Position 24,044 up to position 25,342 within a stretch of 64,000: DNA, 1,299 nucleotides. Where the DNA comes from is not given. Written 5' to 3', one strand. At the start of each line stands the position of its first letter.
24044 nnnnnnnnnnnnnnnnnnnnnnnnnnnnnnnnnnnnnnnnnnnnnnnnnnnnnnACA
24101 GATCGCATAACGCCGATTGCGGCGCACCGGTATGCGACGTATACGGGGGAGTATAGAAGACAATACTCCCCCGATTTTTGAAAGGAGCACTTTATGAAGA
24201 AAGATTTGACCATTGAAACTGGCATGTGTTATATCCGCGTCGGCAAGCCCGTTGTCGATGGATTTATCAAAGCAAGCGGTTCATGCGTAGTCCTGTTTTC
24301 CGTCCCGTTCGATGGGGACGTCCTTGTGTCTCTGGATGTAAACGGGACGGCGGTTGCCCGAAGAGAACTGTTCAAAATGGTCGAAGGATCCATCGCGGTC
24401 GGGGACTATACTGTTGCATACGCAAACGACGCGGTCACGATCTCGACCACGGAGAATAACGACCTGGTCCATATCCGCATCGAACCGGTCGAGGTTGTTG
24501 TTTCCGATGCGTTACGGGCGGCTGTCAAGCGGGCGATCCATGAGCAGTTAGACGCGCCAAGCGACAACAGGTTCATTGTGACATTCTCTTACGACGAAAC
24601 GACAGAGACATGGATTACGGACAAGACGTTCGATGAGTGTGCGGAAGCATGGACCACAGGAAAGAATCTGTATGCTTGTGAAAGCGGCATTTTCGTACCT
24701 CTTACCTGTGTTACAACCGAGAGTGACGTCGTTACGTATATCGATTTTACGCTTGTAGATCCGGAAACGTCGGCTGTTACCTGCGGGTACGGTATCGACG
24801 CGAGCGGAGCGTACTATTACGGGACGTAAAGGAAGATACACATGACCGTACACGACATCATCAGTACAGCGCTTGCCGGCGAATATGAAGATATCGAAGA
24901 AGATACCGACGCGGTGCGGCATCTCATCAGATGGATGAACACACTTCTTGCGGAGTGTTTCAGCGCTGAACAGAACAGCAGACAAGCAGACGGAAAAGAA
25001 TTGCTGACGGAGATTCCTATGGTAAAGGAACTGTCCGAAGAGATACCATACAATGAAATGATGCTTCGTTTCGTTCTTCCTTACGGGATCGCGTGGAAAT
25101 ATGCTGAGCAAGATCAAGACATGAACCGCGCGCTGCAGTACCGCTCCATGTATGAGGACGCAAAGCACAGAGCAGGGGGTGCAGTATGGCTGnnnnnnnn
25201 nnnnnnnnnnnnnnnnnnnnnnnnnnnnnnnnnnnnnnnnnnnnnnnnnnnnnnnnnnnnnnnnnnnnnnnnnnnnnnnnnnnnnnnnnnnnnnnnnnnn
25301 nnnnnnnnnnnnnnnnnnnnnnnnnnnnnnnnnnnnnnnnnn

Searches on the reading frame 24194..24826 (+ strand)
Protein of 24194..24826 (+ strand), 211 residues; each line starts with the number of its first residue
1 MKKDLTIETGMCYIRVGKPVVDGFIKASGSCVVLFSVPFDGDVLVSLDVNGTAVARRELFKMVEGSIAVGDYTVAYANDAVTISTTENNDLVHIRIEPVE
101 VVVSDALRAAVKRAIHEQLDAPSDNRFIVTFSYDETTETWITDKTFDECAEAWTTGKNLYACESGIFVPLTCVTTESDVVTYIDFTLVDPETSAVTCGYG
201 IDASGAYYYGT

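Call 5: search_protein_families(library=phrogs, proteins=[window:24194-24826:+], max_evalue=0.01)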
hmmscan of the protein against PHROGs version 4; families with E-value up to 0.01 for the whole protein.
window:24194-24826:+ (211 aa): 0 families

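Call 10: search_protein_families(library=pfam, proteins=[window:24194-24826:+], max_evalue=0.01)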
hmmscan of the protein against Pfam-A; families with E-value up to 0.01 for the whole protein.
window:24194-24826:+ (211 aa): 0 families

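Call 44: search_protein_families(library=pfam, proteins=[window:24194-24826:+], max_evalue=10)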
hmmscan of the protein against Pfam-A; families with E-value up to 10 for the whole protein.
window:24194-24826:+ (211 aa): 2 families
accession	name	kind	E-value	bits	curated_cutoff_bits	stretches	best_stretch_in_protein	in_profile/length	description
PF25583.1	WCX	-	0.017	15.9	23.9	1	97-137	3-43/76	WCX domain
PF02575.21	YbaB_DNA_bd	-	0.26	11.9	25.5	1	71-116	22-73/91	YbaB/EbfC DNA-binding family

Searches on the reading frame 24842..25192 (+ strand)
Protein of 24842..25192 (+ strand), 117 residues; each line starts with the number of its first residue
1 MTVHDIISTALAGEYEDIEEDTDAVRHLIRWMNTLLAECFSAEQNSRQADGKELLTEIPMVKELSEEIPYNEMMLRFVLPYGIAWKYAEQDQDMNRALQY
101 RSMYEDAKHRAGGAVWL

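Call 5: search_protein_families(library=phrogs, proteins=[window:24842-25192:+], max_evalue=0.01)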
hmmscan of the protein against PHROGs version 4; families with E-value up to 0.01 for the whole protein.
window:24842-25192:+ (117 aa): 0 families

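Call 10: search_protein_families(library=pfam, proteins=[window:24842-25192:+], max_evalue=0.01)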
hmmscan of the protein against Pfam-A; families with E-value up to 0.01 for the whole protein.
window:24842-25192:+ (117 aa): 0 families

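Call 44: search_protein_families(library=pfam, proteins=[window:24842-25192:+], max_evalue=10)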
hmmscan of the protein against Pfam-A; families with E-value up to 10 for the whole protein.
window:24842-25192:+ (117 aa): 1 family
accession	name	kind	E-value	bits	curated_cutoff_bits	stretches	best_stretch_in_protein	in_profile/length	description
PF12608.13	T4bSS_IcmS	-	0.16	12.8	27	1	14-51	26-63/93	Type IVb secretion, IcmS, effector-recruitment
